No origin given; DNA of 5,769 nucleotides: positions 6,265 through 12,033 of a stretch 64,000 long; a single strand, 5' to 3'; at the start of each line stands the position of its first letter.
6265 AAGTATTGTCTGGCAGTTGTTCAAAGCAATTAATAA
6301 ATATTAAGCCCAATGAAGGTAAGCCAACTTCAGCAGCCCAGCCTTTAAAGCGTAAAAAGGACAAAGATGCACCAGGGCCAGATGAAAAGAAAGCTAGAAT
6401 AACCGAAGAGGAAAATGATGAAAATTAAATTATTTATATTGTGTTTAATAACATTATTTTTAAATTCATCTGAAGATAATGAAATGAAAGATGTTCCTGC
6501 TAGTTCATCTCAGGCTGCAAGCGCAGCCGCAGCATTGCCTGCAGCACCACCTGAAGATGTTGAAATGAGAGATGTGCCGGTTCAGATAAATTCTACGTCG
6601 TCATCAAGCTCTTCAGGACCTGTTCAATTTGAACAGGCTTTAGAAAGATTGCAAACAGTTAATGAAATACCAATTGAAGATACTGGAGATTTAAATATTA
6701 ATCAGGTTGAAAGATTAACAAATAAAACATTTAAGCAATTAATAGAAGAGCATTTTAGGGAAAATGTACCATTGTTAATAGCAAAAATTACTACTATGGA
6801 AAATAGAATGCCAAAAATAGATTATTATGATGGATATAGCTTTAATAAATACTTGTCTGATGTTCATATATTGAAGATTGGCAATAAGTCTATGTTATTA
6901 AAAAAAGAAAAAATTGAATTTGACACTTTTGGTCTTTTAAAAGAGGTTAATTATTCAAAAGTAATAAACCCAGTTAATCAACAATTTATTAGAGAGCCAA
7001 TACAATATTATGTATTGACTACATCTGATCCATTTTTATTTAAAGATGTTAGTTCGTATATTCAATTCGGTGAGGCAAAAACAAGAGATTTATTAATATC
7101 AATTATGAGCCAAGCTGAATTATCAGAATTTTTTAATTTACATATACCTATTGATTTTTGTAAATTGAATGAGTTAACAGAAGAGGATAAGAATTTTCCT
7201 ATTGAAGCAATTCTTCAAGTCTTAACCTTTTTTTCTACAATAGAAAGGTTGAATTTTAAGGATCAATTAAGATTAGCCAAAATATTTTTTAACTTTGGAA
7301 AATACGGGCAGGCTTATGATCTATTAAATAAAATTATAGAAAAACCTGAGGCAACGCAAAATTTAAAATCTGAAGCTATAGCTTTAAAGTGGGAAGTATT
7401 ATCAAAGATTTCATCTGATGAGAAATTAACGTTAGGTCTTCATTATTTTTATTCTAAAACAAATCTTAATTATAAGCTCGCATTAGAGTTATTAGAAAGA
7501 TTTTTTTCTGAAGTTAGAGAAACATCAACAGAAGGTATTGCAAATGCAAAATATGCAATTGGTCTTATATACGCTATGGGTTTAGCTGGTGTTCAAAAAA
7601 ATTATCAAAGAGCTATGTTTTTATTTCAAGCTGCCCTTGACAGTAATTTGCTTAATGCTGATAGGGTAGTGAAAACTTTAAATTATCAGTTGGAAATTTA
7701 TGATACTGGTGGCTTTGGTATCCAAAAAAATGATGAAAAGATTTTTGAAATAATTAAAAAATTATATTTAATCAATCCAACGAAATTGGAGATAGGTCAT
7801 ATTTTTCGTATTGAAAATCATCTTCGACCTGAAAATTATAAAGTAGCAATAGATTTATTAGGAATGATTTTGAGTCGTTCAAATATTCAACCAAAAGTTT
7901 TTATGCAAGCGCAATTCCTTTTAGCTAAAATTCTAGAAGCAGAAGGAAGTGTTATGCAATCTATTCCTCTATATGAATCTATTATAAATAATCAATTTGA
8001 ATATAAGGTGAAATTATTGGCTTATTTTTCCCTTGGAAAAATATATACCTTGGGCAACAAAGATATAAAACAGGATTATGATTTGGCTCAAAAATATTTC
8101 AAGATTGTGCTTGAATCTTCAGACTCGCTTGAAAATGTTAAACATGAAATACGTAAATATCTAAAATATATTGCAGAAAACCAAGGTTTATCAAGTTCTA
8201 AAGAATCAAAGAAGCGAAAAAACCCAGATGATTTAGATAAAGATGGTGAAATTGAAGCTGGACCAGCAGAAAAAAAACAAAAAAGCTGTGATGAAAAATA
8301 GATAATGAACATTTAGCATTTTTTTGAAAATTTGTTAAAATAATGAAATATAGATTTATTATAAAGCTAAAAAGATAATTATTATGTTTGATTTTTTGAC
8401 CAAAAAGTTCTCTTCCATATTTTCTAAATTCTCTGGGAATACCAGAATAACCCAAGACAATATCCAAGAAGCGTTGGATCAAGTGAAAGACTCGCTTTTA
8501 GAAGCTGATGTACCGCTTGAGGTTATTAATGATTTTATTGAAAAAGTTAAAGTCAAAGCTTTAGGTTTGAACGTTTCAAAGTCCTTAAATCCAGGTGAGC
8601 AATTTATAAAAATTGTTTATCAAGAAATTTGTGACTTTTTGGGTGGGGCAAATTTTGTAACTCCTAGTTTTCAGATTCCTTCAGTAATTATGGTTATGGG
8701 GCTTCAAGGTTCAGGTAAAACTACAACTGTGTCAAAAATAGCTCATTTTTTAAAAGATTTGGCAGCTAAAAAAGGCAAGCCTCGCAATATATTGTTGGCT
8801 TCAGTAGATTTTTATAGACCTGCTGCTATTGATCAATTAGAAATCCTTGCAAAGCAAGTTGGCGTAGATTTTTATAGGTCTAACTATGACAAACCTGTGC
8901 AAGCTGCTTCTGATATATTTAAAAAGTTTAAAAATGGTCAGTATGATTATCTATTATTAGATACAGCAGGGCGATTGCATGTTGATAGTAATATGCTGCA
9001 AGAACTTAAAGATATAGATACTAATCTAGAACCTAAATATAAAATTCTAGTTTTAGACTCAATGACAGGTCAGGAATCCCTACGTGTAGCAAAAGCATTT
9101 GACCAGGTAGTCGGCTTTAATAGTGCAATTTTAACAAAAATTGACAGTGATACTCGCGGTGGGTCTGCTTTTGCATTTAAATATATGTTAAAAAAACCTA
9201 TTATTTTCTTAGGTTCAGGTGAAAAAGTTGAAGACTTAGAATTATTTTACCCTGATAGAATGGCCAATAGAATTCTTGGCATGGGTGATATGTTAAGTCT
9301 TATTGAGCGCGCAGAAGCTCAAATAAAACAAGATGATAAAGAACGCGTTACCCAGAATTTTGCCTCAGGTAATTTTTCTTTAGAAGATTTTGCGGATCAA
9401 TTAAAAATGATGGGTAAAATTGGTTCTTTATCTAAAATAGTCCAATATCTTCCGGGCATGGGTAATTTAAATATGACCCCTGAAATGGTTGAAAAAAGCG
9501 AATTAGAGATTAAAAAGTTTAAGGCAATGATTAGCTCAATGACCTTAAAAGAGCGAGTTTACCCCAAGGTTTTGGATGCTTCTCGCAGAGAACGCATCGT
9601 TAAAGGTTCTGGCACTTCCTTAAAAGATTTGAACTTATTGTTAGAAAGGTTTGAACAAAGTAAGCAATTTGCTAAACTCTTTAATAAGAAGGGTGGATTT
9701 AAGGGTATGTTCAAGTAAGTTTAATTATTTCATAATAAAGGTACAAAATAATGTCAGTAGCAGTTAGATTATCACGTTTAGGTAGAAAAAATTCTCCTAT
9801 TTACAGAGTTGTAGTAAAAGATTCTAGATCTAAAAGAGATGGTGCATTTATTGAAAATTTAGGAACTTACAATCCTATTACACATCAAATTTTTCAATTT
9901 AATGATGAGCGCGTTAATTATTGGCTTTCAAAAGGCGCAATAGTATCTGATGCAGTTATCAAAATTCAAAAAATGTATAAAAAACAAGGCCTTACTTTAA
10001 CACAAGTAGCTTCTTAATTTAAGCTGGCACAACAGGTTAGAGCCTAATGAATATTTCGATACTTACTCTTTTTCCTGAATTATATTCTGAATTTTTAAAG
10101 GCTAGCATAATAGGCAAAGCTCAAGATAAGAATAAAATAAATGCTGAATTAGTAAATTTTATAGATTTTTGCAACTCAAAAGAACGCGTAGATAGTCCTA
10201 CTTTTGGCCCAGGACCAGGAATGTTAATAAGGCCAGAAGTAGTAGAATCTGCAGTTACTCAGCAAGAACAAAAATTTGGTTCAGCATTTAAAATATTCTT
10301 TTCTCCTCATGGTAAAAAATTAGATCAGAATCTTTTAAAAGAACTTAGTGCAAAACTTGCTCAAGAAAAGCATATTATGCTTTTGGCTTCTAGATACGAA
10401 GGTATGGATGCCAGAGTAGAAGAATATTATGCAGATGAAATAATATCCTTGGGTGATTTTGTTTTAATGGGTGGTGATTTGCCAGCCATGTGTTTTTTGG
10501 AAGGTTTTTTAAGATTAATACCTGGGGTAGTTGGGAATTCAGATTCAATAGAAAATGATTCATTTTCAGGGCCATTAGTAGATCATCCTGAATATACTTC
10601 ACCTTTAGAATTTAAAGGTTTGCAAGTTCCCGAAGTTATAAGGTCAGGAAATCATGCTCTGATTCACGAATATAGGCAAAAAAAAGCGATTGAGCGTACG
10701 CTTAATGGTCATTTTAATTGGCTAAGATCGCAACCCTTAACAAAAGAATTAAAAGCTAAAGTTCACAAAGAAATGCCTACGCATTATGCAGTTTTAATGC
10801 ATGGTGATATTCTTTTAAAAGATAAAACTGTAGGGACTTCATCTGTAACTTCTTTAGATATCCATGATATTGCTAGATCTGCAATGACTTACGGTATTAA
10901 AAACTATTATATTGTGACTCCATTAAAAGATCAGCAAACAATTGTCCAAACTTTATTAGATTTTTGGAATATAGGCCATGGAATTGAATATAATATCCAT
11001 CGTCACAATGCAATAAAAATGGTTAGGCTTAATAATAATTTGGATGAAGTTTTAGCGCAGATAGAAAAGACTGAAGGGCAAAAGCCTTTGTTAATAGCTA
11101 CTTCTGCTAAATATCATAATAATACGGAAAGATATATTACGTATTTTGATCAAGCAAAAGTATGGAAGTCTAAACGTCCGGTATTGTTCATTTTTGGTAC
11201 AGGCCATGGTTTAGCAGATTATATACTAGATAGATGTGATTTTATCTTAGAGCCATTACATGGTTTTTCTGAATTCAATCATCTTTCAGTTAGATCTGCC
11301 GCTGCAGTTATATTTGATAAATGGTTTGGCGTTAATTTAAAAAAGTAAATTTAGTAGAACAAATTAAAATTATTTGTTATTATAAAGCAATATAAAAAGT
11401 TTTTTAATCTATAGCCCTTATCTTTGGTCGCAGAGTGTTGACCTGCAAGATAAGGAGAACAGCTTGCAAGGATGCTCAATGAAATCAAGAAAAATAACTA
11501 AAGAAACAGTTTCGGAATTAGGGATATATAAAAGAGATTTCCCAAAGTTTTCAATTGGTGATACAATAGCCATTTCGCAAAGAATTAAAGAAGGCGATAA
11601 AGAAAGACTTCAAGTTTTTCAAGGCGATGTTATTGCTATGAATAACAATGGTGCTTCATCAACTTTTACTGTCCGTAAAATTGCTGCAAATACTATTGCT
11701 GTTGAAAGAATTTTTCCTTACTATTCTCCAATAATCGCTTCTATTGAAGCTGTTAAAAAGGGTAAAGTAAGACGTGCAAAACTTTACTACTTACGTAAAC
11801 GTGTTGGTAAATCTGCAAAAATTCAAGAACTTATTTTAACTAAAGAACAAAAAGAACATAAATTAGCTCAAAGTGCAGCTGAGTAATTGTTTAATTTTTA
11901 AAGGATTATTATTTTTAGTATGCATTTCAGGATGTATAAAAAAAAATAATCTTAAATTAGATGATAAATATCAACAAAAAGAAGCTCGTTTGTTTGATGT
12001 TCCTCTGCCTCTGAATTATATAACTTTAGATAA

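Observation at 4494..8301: Tandem, overlapping pair of exported Sel1-like repeat proteins ending in bipartite NLS-like basic clusters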

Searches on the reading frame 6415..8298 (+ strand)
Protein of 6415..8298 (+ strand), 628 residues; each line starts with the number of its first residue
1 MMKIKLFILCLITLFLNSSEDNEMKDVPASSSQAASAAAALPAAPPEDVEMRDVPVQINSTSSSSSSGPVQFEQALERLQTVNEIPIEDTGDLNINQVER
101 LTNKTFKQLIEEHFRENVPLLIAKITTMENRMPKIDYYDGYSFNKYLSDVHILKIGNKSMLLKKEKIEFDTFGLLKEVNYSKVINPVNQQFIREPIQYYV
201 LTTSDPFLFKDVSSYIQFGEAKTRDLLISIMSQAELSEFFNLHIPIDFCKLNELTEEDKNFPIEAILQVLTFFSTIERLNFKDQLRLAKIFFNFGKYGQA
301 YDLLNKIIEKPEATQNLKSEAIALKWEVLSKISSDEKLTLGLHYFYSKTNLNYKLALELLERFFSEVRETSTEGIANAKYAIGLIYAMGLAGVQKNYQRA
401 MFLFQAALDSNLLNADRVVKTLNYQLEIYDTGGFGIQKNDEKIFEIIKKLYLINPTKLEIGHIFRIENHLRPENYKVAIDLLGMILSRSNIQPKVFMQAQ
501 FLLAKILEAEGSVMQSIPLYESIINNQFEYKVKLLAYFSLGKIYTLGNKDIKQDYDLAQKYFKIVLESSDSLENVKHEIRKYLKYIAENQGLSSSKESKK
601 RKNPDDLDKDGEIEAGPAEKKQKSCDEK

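Call 4: search_protein_families(library=pfam, proteins=[window:6415-8298:+], max_evalue=10)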
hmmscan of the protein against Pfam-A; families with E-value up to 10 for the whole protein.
window:6415-8298:+ (628 aa): 11 families
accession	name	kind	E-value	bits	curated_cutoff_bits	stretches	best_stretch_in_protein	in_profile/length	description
PF17010.10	DUF5092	-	4e-06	27.3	27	2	99-151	2-57/145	Domain of unknown function (DUF5092)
PF08238.18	Sel1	-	4.9e-05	24.2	30.7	2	377-410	2-34/36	Sel1 repeat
PF13174.12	TPR_6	-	0.0027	18.7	26.3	1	284-310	3-29/33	Tetratricopeptide repeat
PF13428.12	TPR_14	-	0.0072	17.4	23.5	1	284-310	4-30/44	Tetratricopeptide repeat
PF07194.16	P2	-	0.018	15.5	23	1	501-535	20-54/81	P2 response regulator binding domain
PF12895.13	ANAPC3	-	0.044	14.5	27.2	1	283-309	25-51/82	Anaphase-promoting complex, cyclosome, subunit 3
PF16186.11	Arm_3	-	0.1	12.7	28.8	1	353-371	28-46/53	Atypical Arm repeat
PF00646.38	F-box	-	0.16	12.4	20.5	1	260-281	3-24/43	F-box domain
PF14029.11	DUF4244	-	0.19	11.6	27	1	369-393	7-31/54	Protein of unknown function (DUF4244)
PF14559.12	TPR_19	-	0.9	10.3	25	0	285-310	29-54/68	Tetratricopeptide repeat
PF07719.23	TPR_2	-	1.5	9.6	27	0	394-409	14-29/34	Tetratricopeptide repeat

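Call 5: search_protein_families(library=ncbifam, proteins=[window:6415-8298:+], max_evalue=10)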
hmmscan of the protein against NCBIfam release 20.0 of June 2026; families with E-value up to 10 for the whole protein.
window:6415-8298:+ (628 aa): 1 family
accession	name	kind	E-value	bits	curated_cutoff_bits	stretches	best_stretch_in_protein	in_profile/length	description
NF047507.1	TPR_BatC_Lepto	exception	0.0043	16.5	175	2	511-612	72-168/214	TPR repeat-containing protein BatC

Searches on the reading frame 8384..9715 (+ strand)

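Call 91: search_protein_families(library=pfam, proteins=[window:8384-9715:+], max_evalue=0.001)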
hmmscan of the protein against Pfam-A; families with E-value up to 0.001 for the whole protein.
window:8384-9715:+ (444 aa): 4 families
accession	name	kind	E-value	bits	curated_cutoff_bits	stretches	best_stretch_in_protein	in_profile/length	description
PF00448.28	SRP54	-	1.3e-66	224.5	22.7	1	99-299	1-196/196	SRP54-type protein, GTPase domain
PF02978.25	SRP_SPB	-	1.1e-26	93.5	27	1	330-428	1-89/91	Signal peptide binding domain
PF02881.24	SRP54_N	-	1.5e-18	67.2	22.4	1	5-82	1-75/75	SRP54-type protein, helical bundle domain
PF13401.12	AAA_22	-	0.00099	19.9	27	0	100-214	6-110/130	AAA domain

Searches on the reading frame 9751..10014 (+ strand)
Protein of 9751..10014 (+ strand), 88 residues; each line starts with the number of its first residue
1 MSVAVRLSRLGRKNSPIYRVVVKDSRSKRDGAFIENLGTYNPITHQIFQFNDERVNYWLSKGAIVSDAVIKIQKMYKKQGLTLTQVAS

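Call 91: search_protein_families(library=pfam, proteins=[window:9751-10014:+], max_evalue=0.001)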
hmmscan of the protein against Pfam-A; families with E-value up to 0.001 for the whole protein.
window:9751-10014:+ (88 aa): 1 family
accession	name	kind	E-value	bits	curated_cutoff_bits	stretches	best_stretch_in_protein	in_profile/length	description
PF00886.24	Ribosomal_S16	-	6.3e-24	84.1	27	1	9-66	1-62/62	Ribosomal protein S16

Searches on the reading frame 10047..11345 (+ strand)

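Call 91: search_protein_families(library=pfam, proteins=[window:10047-11345:+], max_evalue=0.001)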
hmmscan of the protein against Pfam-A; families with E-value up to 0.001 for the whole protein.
window:10047-11345:+ (433 aa): 2 families
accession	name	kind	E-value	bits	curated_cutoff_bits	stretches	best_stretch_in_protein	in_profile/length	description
PF09936.14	Methyltrn_RNA_4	-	2.8e-62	210.2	22.6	1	247-427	3-181/182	SAM-dependent RNA methyltransferase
PF01746.26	tRNA_m1G_MT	-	7.7e-42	143.7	27.3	1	23-219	2-191/195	tRNA (Guanine-1)-methyltransferase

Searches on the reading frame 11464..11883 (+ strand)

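Call 91: search_protein_families(library=pfam, proteins=[window:11464-11883:+], max_evalue=0.001)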
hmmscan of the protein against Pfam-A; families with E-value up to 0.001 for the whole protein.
window:11464-11883:+ (140 aa): 1 family
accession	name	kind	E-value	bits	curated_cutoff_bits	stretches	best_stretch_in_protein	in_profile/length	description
PF01245.26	Ribosomal_L19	-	4e-41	139.9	22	1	22-122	11-110/111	Ribosomal protein L19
